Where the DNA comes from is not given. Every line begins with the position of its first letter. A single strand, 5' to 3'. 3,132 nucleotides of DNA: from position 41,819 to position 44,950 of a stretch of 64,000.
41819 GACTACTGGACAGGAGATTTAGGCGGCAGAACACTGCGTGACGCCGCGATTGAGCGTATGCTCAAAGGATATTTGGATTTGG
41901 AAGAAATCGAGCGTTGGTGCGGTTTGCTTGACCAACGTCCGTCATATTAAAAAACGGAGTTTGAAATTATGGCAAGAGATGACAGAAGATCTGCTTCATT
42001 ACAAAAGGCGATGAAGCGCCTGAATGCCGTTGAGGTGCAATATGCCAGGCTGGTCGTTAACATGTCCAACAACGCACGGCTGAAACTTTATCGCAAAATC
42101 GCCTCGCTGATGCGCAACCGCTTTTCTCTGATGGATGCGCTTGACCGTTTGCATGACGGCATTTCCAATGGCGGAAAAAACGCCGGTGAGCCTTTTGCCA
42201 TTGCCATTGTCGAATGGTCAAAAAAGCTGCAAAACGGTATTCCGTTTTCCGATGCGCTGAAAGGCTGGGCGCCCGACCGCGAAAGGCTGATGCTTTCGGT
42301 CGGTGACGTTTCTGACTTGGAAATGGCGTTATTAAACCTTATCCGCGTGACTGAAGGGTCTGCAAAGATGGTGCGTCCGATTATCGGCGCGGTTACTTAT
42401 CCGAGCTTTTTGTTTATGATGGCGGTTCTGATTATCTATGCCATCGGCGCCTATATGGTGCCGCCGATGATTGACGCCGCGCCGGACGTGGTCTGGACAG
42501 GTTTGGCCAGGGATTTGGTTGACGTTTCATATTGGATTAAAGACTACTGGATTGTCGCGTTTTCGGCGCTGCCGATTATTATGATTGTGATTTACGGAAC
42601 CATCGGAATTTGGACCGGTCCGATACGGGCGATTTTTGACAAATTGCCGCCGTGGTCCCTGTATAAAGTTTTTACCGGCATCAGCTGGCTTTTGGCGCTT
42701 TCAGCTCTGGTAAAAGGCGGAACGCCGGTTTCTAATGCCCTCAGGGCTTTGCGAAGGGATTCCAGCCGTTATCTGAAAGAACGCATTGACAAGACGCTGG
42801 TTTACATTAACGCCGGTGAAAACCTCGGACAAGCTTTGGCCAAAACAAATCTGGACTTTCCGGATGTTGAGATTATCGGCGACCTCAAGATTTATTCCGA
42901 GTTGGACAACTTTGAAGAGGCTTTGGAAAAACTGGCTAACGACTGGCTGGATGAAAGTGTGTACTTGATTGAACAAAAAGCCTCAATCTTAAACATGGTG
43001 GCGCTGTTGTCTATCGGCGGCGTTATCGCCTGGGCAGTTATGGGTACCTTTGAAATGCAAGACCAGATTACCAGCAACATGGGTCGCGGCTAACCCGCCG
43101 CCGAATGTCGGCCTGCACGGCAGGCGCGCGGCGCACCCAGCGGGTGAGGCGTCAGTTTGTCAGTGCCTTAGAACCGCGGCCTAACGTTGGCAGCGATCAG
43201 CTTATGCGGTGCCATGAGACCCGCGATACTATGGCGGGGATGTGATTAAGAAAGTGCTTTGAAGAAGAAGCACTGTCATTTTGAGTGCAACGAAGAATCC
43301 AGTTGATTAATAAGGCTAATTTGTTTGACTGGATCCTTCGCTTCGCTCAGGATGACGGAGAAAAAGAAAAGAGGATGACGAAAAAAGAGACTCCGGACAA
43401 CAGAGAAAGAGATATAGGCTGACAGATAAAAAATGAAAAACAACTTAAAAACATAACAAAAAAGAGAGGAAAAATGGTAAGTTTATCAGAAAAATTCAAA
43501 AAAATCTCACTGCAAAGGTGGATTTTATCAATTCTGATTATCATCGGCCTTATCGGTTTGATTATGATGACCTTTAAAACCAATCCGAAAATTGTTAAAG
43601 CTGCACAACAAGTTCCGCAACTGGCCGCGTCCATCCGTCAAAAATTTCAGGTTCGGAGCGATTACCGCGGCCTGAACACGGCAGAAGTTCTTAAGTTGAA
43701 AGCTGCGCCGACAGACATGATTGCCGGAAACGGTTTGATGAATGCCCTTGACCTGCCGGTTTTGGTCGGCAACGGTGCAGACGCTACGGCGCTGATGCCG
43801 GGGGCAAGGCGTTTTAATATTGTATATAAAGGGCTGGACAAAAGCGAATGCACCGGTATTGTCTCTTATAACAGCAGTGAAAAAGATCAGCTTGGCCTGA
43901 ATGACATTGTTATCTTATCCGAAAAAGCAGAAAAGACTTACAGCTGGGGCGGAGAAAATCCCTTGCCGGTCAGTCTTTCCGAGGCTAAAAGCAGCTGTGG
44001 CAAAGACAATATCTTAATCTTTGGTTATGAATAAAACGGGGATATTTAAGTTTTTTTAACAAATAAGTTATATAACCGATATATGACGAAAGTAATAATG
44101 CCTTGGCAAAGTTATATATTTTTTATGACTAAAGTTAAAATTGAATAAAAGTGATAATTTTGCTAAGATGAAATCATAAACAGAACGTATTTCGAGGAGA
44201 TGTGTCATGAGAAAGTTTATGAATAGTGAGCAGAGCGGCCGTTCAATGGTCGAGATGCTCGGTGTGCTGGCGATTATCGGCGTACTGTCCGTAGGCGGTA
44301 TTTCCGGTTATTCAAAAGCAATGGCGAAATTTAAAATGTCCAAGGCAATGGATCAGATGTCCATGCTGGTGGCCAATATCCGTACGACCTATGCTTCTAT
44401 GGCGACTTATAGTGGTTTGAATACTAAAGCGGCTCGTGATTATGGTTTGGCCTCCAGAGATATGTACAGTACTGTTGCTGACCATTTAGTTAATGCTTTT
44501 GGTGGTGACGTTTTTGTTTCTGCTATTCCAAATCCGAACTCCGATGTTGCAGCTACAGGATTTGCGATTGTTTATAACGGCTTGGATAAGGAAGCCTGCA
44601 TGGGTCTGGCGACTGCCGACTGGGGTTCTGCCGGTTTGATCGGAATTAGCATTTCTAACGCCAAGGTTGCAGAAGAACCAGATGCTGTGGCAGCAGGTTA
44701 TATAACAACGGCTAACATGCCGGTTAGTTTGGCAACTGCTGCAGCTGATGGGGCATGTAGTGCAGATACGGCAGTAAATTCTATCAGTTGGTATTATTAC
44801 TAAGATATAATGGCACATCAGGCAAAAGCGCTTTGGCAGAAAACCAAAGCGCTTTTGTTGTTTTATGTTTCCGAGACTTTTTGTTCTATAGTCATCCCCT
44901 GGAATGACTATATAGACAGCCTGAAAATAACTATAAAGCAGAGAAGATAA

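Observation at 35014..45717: R64 thin-pilus-like type IVb pilus operon (pilL to pilS synteny) fused back-to-back with the VirB cluster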

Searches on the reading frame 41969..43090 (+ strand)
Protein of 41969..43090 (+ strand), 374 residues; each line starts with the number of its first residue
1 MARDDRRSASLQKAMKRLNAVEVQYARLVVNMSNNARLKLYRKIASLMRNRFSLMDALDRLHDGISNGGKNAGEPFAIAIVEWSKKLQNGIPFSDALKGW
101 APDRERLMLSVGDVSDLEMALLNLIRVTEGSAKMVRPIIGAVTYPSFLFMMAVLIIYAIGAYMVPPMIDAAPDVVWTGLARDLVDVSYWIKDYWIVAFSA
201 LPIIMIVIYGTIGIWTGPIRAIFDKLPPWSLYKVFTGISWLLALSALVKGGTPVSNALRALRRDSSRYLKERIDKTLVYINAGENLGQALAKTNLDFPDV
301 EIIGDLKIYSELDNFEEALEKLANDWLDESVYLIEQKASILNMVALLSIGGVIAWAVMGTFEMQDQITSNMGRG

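Call 4: search_protein_families(library=pfam, proteins=[window:41969-43090:+], max_evalue=0.01)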
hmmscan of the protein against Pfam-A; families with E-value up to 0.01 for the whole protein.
window:41969-43090:+ (374 aa): 1 family
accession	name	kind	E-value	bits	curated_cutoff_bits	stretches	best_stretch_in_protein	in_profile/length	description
PF00482.28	T2SSF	-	2.5e-24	86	25.2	2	240-359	1-121/125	Type II secretion system (T2SS), protein F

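Call 8: search_protein_families(library=ncbifam, proteins=[window:41969-43090:+], max_evalue=0.01)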
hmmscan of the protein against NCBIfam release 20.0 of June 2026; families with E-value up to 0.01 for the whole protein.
window:41969-43090:+ (374 aa): 6 families
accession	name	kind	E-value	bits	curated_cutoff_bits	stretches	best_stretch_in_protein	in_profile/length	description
TIGR02120.1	GspF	equivalog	6e-14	52.1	424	1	19-358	47-388/401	type II secretion system inner membrane protein GspF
NF007861.0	PRK10573.1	equivalog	7.8e-14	51.5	401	1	16-358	38-385/401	protein transport protein HofC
NF041012.2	T4P_ComGB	equivalog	3.8e-11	42.9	240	1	39-294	5-259/332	competence type IV pilus assembly protein ComGB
NF052606.1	T4PiliAsmPilCMyx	equivalog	3.6e-10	39.3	700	1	41-359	86-406/419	type IV pilus assembly protein PilC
NF052607.1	T4PiliAsmPilCThrm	equivalog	1.4e-07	30.9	700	1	80-363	105-396/406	type IV pilus assembly protein PilC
NF047826.1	T3SSXpsF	equivalog_domain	0.0016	17.3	650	1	117-361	146-394/405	type II secretion system protein XpsF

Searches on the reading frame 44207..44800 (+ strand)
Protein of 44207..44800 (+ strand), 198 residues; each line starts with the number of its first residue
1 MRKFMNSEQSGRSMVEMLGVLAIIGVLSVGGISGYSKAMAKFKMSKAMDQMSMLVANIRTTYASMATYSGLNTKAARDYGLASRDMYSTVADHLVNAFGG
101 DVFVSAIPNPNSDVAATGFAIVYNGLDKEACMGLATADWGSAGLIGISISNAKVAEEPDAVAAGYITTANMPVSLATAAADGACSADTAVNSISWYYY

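Call 4: search_protein_families(library=pfam, proteins=[window:44207-44800:+], max_evalue=0.01)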
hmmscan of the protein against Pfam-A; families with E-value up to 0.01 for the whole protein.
window:44207-44800:+ (198 aa): 2 families
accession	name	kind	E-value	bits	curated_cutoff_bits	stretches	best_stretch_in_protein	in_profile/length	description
PF08805.16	PilS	-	1.6e-10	41.6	22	1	47-189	7-129/138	PilS N terminal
PF05307.16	Bundlin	-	5.7e-09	36.8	22.3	1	43-195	8-148/151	Bundlin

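Call 8: search_protein_families(library=ncbifam, proteins=[window:44207-44800:+], max_evalue=0.01)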
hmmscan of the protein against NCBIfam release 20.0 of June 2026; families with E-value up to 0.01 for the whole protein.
window:44207-44800:+ (198 aa): 2 families
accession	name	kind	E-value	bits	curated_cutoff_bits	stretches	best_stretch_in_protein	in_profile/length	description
NF007800.0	PRK10506.1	equivalog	0.0037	17.1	158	1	5-59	4-58/163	prepilin peptidase-dependent protein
NF041775.1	typeIV_PilA_Myxo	equivalog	0.0057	16.6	400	1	5-71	6-72/214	type IV pilin protein PilA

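Call 44: search_solved_structures(query=window:44207-44800:+, max_evalue=1, show_alignments=1)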
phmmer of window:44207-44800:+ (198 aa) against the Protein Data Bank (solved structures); distinct sequences matched with E-value up to 1: 10.
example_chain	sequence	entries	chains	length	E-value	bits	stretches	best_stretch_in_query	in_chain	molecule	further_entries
1zwt_A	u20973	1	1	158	3.2e-06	30.5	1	43-186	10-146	Major structural subunit of bundle-forming pilus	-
8uhf_A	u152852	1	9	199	0.00029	24.1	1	14-151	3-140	Toxin co-regulated pilin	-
3hrv_A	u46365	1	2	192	0.035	17.4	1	39-146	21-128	Toxin coregulated pilin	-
8tob_GA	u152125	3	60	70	0.041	17.2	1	14-62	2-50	Fimbrial protein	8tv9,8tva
7tgg_A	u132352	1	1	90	0.17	15.1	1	9-68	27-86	Geopilin domain 1 protein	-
8tj2_C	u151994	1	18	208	0.23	14.7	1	14-71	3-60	Type IV major pilin protein PilA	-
4r5d_A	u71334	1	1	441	0.41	13.9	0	123-160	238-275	Leucine rich repeat protein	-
8r9r_A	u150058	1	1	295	0.58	13.4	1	9-78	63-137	Flagellar biosynthesis protein FlhF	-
2m7g_A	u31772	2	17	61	0.61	13.3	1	14-68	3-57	Geopilin domain 1 protein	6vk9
9egp_A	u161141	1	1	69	0.65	13.2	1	9-65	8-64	Geopilin domain 1 protein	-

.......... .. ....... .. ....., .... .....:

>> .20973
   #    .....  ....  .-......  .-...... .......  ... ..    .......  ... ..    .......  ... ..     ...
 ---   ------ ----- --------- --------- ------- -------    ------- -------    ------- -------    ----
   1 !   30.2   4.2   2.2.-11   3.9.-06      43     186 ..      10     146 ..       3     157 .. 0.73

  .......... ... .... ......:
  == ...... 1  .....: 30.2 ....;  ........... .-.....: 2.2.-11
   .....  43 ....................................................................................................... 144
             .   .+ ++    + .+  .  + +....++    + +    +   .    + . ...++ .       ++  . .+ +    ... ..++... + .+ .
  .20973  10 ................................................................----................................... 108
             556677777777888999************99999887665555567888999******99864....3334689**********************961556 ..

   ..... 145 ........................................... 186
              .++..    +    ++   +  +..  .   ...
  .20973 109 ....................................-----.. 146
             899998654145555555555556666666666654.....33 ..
